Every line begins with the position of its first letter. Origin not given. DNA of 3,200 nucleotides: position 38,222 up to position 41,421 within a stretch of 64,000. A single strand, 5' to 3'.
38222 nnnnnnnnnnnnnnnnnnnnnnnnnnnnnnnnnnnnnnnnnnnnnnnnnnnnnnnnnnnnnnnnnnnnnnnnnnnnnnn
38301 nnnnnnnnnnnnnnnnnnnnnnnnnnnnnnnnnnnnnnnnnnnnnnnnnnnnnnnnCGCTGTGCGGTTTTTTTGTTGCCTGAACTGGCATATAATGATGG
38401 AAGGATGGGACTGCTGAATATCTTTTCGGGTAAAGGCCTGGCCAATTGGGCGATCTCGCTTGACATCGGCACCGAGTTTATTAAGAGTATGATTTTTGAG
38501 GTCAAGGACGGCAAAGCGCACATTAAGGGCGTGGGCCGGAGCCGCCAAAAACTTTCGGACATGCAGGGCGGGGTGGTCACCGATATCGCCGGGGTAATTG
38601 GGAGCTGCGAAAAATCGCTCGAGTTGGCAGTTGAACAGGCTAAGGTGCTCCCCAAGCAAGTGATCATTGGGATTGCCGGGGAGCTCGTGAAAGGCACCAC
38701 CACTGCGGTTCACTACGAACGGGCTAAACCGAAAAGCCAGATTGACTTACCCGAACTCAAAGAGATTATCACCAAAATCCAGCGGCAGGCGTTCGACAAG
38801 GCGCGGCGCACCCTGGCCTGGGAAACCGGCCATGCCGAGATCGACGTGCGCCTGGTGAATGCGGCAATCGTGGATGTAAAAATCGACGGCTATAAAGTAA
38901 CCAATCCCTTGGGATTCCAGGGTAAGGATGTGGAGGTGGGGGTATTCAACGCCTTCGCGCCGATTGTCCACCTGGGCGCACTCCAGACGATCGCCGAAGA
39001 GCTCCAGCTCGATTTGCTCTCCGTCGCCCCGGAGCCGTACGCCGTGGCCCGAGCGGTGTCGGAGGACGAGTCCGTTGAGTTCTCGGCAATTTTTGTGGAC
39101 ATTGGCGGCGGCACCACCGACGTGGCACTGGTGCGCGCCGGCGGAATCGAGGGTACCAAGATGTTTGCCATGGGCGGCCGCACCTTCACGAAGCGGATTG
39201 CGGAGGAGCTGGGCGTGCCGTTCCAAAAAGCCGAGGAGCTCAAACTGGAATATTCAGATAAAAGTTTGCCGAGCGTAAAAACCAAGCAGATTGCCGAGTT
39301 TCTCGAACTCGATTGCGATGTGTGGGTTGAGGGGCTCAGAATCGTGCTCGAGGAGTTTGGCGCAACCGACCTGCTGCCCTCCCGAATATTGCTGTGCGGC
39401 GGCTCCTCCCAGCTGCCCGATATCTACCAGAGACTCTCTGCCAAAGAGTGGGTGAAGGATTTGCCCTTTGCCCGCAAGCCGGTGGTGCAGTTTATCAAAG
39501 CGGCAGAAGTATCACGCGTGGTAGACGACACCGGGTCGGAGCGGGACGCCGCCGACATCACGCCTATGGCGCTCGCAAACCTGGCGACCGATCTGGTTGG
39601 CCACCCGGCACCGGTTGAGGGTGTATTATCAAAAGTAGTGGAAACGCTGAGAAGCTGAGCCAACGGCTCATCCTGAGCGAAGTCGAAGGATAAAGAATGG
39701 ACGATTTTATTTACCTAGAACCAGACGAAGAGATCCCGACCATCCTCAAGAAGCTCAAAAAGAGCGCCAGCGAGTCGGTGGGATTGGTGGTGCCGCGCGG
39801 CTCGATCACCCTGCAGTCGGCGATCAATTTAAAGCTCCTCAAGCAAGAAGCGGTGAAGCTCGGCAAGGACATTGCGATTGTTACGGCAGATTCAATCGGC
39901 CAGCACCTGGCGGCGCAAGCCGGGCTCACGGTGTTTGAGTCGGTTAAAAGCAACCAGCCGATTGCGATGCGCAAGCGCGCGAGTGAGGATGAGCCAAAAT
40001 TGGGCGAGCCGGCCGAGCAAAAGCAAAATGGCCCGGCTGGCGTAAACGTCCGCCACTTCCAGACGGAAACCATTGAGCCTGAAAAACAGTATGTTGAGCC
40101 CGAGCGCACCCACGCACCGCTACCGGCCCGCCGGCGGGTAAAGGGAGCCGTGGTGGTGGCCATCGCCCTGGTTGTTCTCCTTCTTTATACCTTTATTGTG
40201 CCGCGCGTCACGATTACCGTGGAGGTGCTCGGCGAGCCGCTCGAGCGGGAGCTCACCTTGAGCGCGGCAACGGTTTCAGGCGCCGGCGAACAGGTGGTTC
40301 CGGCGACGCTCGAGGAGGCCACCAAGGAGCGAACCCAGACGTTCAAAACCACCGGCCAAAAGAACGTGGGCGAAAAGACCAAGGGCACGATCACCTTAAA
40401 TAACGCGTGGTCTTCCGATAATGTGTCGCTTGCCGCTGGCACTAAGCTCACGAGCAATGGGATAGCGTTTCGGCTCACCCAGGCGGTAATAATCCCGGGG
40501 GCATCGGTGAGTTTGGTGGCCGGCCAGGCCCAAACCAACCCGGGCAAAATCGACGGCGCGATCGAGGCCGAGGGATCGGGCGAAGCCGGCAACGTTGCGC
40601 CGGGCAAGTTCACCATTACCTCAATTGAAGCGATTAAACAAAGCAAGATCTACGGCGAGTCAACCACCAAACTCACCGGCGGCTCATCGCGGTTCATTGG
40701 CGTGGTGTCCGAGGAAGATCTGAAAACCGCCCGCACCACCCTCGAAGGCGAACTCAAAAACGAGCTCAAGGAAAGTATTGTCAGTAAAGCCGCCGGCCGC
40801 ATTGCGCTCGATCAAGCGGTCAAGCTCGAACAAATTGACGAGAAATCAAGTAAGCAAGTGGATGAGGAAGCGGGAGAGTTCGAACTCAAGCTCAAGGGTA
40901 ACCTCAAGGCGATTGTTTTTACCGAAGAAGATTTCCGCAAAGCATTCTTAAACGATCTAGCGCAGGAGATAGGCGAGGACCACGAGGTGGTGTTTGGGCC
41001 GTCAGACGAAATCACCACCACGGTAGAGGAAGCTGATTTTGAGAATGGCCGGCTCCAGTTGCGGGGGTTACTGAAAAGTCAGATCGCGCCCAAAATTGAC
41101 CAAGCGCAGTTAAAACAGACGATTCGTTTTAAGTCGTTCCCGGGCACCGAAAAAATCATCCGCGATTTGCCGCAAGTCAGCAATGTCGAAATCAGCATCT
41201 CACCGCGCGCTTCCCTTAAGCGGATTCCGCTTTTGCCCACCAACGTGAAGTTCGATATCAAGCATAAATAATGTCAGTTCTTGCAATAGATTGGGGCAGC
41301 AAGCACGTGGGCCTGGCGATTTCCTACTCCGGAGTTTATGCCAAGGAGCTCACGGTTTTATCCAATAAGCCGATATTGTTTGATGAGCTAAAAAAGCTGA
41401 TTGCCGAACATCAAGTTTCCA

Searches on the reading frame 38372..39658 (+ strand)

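Call 100: search_protein_families(library=pfam, proteins=[window:38372-39658:+], max_evalue=0.001)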
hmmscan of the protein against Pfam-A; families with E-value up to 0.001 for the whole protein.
window:38372-39658:+ (428 aa): 7 families
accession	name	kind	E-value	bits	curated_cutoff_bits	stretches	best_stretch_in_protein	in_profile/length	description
PF14450.12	FtsA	-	1.5e-13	51.6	31.8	1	241-307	2-68/127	Cell division protein FtsA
PF06723.19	MreB_Mbl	-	9.8e-09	34.9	27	1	221-278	129-186/327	MreB/Mbl protein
PF06277.17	EutA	-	8.1e-05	22.1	27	1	225-271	133-177/475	Ethanolamine utilisation protein EutA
PF08841.16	DDR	-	0.00035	20.2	24.6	1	233-291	129-188/328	Diol dehydratase reactivase ATPase-like domain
PF11104.14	PilM_2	-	0.00039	19.9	27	1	227-358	171-297/340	Type IV pilus assembly protein PilM;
PF00012.26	HSP70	-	0.00071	18.3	20.6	0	218-303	166-257/599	Hsp70 protein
PF13941.12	MutL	-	0.00099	18.4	27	0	217-284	220-293/450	MutL protein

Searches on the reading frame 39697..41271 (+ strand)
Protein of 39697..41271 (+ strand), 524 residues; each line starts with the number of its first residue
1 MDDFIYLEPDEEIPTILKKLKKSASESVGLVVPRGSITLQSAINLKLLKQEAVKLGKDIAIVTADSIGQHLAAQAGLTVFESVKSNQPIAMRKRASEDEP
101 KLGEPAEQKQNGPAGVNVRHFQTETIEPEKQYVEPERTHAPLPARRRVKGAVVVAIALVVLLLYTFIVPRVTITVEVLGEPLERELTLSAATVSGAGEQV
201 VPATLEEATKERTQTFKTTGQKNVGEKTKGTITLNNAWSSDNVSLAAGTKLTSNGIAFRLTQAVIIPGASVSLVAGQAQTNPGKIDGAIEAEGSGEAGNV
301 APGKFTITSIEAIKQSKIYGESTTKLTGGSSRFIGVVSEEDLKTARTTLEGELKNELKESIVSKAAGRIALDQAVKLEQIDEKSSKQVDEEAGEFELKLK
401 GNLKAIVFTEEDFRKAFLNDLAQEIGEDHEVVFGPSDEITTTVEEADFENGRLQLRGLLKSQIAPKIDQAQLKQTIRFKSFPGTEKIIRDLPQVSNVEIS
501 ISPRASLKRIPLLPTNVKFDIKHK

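Call 100: search_protein_families(library=pfam, proteins=[window:39697-41271:+], max_evalue=0.001)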
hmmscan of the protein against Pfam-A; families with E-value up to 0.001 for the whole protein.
window:39697-41271:+ (524 aa): 0 families

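Call 102: search_protein_families(library=pfam, proteins=[window:39697-41271:+], max_evalue=0.05)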
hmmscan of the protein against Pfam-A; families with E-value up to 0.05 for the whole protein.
window:39697-41271:+ (524 aa): 1 family
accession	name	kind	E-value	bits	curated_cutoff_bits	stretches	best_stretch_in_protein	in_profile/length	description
PF21110.3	GlxA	-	0.0045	18.1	27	1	228-322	2-102/105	GlxA beta barrel domain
